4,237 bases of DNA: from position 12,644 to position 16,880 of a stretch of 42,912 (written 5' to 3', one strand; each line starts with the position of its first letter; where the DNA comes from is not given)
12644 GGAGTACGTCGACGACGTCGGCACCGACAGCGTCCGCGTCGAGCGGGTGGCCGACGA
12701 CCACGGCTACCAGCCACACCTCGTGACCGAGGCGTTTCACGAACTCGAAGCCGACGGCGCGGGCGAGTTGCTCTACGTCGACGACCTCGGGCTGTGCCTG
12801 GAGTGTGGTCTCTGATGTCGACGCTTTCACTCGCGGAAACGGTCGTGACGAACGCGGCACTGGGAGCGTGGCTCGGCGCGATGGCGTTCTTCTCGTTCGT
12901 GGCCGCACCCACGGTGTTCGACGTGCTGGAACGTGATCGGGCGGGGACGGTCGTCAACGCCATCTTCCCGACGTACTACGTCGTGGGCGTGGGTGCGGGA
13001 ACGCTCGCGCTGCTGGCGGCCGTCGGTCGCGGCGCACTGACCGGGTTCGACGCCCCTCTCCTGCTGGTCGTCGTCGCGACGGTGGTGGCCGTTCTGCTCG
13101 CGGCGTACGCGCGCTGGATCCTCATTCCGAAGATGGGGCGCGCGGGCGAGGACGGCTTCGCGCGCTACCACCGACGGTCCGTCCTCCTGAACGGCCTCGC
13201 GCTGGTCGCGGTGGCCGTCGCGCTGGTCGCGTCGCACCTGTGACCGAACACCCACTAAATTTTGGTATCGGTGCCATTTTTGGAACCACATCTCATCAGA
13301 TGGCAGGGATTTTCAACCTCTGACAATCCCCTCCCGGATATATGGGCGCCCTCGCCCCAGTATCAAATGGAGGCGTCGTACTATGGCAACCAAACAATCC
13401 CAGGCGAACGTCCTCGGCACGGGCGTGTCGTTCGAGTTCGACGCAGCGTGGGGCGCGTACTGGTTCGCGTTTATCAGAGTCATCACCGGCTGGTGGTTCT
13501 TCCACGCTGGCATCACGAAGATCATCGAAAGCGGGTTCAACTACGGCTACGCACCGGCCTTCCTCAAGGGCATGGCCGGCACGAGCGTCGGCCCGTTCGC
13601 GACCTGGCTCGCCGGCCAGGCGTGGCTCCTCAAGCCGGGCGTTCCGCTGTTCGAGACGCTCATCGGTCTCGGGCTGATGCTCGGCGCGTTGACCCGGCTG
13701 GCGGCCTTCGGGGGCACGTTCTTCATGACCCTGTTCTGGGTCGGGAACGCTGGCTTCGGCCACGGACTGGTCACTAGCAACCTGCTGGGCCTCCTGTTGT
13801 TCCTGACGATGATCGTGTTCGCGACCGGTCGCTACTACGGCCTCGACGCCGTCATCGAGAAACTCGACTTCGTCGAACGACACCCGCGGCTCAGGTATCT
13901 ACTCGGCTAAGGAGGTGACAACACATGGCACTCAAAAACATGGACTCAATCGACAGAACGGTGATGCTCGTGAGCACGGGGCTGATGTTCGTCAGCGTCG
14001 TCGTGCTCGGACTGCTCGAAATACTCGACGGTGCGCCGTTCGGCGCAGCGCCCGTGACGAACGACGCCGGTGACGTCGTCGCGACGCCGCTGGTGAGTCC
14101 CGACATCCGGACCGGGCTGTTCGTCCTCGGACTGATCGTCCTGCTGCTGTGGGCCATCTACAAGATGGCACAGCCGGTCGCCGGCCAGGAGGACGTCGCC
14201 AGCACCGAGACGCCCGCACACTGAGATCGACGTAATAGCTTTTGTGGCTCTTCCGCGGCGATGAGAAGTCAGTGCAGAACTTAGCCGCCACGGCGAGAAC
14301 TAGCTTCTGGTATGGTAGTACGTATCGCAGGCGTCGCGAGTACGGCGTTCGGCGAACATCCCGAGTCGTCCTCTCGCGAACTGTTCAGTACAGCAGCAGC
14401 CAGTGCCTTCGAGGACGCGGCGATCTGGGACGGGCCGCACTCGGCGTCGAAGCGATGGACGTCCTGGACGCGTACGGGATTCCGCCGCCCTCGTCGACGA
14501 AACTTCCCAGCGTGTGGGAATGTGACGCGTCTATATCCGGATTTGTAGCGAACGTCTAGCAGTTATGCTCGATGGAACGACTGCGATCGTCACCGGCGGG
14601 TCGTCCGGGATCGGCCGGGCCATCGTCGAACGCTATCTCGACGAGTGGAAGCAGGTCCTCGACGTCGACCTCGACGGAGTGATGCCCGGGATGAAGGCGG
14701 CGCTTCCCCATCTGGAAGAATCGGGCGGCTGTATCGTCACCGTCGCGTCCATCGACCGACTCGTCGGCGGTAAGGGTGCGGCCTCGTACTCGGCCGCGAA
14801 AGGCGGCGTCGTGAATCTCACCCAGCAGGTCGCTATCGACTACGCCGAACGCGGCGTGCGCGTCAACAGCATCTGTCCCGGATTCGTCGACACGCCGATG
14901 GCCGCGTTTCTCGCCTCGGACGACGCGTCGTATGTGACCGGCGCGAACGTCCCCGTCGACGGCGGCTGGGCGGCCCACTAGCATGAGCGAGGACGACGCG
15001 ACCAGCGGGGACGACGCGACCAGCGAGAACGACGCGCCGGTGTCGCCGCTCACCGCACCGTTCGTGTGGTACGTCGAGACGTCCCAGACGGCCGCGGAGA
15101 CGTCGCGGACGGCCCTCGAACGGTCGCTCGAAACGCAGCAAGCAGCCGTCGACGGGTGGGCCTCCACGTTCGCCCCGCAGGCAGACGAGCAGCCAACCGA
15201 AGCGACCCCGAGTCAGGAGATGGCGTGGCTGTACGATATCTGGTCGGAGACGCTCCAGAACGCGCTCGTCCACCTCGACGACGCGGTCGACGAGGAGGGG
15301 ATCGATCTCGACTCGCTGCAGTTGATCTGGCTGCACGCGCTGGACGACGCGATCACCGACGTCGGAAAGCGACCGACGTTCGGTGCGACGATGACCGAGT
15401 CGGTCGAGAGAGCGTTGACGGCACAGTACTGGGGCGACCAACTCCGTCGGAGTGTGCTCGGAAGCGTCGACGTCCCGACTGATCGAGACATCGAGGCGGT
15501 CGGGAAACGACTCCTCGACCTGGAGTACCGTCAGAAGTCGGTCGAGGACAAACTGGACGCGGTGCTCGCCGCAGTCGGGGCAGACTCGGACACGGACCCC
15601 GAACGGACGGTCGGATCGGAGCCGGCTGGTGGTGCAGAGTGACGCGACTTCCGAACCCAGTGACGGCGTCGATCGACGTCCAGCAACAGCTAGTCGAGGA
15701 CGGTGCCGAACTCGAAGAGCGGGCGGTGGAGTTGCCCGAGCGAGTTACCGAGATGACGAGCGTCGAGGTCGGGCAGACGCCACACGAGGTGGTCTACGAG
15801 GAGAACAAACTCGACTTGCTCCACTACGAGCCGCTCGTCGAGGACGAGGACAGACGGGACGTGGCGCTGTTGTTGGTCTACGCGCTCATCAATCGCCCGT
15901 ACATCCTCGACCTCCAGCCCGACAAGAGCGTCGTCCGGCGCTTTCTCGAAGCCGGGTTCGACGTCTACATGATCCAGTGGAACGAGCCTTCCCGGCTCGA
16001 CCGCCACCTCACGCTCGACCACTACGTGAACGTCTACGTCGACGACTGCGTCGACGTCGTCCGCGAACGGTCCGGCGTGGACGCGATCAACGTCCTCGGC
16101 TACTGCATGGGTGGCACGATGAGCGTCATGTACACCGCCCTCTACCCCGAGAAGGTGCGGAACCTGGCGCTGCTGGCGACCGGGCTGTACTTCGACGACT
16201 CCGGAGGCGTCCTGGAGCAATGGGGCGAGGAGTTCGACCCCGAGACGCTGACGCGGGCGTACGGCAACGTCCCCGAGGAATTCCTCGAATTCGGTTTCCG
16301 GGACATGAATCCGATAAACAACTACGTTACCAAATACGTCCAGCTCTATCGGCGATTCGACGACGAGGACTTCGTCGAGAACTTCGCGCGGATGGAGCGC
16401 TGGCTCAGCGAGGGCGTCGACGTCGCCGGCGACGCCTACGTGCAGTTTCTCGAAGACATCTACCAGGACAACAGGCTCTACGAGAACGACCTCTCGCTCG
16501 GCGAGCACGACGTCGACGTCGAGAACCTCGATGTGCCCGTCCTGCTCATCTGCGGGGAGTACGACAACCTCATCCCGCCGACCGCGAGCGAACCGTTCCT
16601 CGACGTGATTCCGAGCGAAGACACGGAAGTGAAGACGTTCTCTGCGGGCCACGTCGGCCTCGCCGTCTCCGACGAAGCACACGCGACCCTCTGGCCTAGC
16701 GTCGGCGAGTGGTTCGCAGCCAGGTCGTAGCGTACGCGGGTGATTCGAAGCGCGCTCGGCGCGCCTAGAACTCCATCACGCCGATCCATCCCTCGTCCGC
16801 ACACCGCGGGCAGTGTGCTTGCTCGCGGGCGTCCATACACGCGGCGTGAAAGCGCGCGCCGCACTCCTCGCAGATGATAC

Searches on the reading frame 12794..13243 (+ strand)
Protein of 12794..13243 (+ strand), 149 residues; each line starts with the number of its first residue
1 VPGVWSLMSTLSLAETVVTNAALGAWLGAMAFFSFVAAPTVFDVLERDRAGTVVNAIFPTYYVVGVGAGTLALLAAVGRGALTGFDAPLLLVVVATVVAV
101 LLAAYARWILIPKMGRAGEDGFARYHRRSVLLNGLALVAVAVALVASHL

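Call 9: search_protein_families(library=pfam, proteins=[window:12794-13243:+], max_evalue=0.0001)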
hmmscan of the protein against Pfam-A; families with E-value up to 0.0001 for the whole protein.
window:12794-13243:+ (149 aa): 1 family
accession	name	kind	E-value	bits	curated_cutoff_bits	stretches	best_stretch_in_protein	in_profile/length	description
PF13664.11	DUF4149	-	1e-16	61.5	24.6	1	22-114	2-93/102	Domain of unknown function (DUF4149)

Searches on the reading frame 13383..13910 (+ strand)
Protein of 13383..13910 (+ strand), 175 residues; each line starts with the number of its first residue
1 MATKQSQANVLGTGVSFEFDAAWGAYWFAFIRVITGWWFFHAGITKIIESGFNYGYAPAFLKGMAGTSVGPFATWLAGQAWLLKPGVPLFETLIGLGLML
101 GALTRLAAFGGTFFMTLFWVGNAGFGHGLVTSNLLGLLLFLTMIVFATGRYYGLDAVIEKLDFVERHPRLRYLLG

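Call 9: search_protein_families(library=pfam, proteins=[window:13383-13910:+], max_evalue=0.0001)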
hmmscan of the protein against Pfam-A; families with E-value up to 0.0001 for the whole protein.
window:13383-13910:+ (175 aa): 1 family
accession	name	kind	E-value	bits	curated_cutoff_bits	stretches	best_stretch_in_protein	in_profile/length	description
PF07681.17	DoxX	-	3.1e-08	34.6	23.6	1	30-119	4-80/85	DoxX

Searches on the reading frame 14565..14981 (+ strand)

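Call 9: search_protein_families(library=pfam, proteins=[window:14565-14981:+], max_evalue=0.0001)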
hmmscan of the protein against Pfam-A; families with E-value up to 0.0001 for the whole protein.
window:14565-14981:+ (138 aa): 2 families
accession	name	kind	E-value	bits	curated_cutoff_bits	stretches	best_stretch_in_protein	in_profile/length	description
PF13561.12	adh_short_C2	-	3.2e-32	112.4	27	2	16-113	85-181/236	Enoyl-(Acyl carrier protein) reductase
PF00106.31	adh_short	-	2.8e-30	105.7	26.6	1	26-118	99-192/195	short chain dehydrogenase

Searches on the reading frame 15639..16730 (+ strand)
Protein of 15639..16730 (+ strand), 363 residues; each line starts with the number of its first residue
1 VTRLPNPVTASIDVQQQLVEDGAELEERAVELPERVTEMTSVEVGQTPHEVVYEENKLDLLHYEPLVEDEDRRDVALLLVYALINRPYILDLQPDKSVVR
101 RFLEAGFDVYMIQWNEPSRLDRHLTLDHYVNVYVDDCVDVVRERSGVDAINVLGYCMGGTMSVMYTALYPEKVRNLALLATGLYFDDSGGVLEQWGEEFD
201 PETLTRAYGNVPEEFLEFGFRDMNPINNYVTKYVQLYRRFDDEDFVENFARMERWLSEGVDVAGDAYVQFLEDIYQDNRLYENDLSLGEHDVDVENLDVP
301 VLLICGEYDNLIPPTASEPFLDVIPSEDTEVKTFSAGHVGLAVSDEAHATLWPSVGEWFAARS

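Call 10: search_protein_families(library=pfam, proteins=[window:15639-16730:+], max_evalue=0.0001)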
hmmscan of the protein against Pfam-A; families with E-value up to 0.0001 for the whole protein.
window:15639-16730:+ (363 aa): 5 families
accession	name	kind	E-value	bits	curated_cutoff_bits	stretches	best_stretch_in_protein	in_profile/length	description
PF00561.26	Abhydrolase_1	-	3.6e-24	86.2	25.8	1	94-341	17-241/245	alpha/beta hydrolase fold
PF12146.15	Hydrolase_4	-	2.2e-11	44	27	0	98-186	23-114/239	Serine aminopeptidase, S33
PF07167.19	PhaC_N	-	8.6e-10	39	23.7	1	25-100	94-171/173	Poly-beta-hydroxybutyrate polymerase (PhaC) N-terminus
PF11339.14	DUF3141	-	4.3e-09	36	29.7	1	219-333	220-333/582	Protein of unknown function (DUF3141)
PF01738.24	DLH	-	7.2e-06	26.2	21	0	135-169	82-118/217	Dienelactone hydrolase family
